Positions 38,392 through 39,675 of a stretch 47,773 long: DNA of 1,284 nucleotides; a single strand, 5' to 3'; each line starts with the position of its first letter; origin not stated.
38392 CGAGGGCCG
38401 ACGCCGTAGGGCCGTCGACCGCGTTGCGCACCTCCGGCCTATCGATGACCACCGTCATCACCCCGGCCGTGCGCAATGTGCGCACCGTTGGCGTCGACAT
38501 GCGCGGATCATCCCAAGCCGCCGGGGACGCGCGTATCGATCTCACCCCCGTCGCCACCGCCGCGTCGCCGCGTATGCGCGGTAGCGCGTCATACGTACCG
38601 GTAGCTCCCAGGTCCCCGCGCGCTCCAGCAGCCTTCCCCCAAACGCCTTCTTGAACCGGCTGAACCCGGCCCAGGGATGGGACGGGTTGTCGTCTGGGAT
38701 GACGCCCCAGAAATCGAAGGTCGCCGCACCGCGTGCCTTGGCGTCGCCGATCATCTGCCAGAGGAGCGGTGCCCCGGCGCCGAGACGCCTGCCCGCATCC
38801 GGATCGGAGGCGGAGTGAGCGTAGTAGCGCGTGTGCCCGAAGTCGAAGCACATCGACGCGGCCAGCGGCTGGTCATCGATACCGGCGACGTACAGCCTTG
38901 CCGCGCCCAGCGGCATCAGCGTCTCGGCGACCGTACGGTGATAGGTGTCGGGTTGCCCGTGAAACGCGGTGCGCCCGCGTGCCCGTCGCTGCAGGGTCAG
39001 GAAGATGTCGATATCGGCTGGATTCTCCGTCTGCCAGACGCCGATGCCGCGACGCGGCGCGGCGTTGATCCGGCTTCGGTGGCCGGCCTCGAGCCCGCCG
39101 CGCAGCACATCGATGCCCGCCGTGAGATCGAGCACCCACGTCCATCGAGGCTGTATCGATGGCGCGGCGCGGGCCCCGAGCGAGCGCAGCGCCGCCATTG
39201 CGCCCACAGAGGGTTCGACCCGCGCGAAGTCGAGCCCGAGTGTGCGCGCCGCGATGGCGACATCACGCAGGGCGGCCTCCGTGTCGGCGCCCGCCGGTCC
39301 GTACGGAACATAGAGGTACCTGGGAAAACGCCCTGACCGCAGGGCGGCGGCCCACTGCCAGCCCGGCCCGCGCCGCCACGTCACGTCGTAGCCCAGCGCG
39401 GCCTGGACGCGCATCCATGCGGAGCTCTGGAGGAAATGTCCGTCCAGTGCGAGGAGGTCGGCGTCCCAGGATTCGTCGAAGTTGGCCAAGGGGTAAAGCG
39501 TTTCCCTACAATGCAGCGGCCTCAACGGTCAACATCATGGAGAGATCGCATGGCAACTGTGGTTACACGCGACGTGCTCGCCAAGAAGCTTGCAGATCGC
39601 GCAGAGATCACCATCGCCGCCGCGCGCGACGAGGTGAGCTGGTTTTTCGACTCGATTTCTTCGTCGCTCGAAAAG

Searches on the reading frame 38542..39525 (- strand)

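Call 13: search_protein_families(library=pfam, proteins=[window:38542-39525:-], max_evalue=0.001)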
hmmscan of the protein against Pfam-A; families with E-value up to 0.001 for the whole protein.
window:38542-39525:- (327 aa): 2 families
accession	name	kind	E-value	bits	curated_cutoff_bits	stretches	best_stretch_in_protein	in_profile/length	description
PF02388.22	FemAB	-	4.4e-23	82.2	24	2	217-320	304-403/406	FemAB family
PF13480.13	Acetyltransf_6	-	1.3e-18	68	22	1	150-274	8-136/143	Acetyltransferase (GNAT) domain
